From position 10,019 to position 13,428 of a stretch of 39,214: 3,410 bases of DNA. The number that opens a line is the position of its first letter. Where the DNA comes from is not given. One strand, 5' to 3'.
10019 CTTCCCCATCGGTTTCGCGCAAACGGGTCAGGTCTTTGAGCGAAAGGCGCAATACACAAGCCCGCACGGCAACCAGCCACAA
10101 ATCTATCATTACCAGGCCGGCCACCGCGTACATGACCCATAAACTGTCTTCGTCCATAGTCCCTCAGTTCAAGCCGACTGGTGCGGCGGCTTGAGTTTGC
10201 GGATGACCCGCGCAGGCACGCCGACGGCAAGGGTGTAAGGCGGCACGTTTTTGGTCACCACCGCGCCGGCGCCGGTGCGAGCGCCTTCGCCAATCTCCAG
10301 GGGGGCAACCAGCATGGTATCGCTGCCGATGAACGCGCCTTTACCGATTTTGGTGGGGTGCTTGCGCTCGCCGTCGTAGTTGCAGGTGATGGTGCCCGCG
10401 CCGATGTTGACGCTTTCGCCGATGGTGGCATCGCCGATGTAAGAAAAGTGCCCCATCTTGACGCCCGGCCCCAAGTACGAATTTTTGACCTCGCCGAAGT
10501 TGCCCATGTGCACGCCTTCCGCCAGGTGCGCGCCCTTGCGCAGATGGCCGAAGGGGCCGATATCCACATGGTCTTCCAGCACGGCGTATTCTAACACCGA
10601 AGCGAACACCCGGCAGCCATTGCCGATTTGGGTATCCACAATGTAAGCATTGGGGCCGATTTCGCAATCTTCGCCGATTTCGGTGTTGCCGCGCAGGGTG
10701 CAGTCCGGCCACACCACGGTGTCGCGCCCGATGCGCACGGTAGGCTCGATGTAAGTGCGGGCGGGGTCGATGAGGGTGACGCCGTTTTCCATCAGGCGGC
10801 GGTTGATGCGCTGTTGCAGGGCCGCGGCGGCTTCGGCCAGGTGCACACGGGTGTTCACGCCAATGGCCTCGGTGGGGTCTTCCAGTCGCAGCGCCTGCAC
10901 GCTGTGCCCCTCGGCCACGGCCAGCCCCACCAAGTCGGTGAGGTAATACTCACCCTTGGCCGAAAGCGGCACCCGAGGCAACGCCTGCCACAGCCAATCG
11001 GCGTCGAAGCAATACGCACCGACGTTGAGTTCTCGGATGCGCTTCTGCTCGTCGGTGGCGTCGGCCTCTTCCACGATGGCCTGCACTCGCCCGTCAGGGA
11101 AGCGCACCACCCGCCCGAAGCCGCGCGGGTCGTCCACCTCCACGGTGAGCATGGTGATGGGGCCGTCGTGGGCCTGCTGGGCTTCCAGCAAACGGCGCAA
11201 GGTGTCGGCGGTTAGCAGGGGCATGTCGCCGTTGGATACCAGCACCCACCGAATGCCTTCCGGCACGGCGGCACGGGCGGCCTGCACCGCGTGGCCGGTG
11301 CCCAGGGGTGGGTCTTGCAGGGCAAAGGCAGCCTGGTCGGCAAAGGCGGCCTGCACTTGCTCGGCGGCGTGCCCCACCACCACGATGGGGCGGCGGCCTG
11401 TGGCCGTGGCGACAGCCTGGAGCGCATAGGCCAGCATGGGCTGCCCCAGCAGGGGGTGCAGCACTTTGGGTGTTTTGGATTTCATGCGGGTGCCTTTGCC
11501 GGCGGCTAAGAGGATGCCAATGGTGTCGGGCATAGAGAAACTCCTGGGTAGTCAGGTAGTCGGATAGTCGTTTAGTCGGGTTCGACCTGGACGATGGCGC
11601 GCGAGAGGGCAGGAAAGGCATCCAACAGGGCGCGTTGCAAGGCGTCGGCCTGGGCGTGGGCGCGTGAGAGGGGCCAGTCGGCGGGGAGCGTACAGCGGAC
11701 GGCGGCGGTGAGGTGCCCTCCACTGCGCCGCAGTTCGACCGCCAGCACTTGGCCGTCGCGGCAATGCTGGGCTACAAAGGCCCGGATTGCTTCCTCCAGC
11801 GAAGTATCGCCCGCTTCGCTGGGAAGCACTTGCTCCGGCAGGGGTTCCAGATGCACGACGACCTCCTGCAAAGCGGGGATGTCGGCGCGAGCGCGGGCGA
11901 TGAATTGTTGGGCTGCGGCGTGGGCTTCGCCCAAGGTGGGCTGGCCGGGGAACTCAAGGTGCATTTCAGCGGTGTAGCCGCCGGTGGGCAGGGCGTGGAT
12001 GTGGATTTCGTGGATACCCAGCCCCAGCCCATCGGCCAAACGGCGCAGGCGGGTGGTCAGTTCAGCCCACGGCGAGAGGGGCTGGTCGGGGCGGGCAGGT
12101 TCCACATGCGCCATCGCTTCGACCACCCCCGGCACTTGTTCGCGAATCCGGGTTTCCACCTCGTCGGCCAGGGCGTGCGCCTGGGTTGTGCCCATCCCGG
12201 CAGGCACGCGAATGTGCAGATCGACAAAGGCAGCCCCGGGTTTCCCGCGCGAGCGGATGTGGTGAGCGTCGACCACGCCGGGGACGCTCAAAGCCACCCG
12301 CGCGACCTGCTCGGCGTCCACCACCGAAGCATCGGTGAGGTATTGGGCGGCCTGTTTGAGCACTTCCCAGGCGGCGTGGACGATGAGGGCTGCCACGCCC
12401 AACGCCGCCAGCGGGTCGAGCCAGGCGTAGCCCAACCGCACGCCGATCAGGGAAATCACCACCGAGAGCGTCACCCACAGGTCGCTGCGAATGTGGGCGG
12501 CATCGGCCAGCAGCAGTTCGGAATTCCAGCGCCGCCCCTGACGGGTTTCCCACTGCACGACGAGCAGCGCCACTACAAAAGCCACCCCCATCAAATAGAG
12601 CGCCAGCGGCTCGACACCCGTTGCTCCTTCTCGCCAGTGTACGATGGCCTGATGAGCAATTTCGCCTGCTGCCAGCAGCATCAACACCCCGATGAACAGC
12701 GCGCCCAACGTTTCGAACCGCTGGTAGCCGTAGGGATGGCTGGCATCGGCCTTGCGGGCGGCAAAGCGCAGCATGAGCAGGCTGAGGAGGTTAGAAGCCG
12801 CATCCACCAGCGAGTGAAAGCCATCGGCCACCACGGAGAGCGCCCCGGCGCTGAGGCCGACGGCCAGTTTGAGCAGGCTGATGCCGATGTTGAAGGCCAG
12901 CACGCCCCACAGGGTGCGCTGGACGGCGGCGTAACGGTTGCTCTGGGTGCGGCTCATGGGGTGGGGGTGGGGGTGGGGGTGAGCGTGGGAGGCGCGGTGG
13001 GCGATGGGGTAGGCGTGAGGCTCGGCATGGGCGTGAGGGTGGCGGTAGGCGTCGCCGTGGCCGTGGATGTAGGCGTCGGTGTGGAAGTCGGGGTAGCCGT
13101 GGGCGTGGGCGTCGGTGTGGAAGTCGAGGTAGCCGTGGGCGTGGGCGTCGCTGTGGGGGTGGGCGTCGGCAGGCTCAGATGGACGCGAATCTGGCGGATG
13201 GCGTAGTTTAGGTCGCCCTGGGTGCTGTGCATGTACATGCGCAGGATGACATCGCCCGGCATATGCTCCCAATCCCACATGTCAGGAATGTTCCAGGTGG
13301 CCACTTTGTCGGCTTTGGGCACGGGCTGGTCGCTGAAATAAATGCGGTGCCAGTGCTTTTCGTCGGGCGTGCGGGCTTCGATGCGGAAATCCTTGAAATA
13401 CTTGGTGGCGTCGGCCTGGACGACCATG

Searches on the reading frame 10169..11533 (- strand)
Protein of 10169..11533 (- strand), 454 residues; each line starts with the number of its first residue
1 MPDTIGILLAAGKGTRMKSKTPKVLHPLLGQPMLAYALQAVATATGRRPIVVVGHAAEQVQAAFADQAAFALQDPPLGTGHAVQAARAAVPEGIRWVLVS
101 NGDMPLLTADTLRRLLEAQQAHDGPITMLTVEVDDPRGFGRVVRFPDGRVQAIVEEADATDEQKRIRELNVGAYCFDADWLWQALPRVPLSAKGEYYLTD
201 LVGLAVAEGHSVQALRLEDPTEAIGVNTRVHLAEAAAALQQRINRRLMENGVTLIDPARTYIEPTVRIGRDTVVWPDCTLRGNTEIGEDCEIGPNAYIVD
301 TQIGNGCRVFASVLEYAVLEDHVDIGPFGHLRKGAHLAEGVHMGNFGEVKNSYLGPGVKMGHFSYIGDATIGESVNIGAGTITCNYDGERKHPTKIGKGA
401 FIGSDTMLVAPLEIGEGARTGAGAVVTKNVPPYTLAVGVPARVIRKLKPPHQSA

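Call 10: search_protein_families(library=pfam, proteins=[window:10169-11533:-])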
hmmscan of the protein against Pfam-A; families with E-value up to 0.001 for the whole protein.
window:10169-11533:- (454 aa): 7 families
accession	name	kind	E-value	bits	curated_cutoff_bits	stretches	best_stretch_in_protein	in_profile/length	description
PF00132.30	Hexapep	-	2.5e-25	87.5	27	2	266-298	2-34/36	Bacterial transferase hexapeptide (six repeats)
PF12804.13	NTP_transf_3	-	5.9e-24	85.5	27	1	6-132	1-124/160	MobA-like NTP transferase domain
PF00483.29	NTP_transferase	-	6.7e-16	59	21.2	1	6-215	2-219/245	Nucleotidyl transferase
PF01128.25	IspD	-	2.8e-12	47.3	27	1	7-131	4-130/221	2-C-methyl-D-erythritol 4-phosphate cytidylyltransferase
PF25084.1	LbH_EIF2B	-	8.8e-11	42.2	54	1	259-345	15-101/105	EIF2B subunit epsilon LbH domain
PF14602.12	Hexapep_2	-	1.4e-08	34.8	27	1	393-428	1-34/34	Hexapeptide repeat of succinyl-transferase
PF09837.15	DUF2064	-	0.00091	19.5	25.8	0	34-80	48-93/120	Uncharacterized protein conserved in bacteria (DUF2064)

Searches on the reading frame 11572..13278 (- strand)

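Call 10: search_protein_families(library=pfam, proteins=[window:11572-13278:-])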
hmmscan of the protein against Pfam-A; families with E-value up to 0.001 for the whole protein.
window:11572-13278:- (568 aa): 2 families
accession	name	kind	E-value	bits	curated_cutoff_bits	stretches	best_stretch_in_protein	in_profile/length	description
PF01545.26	Cation_efflux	-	2.2e-40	139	26.6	1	126-314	4-197/198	Cation efflux family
PF16916.11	ZT_dimer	-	2.5e-39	133.6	26.7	3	321-394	5-77/78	Dimerisation domain of Zinc Transporter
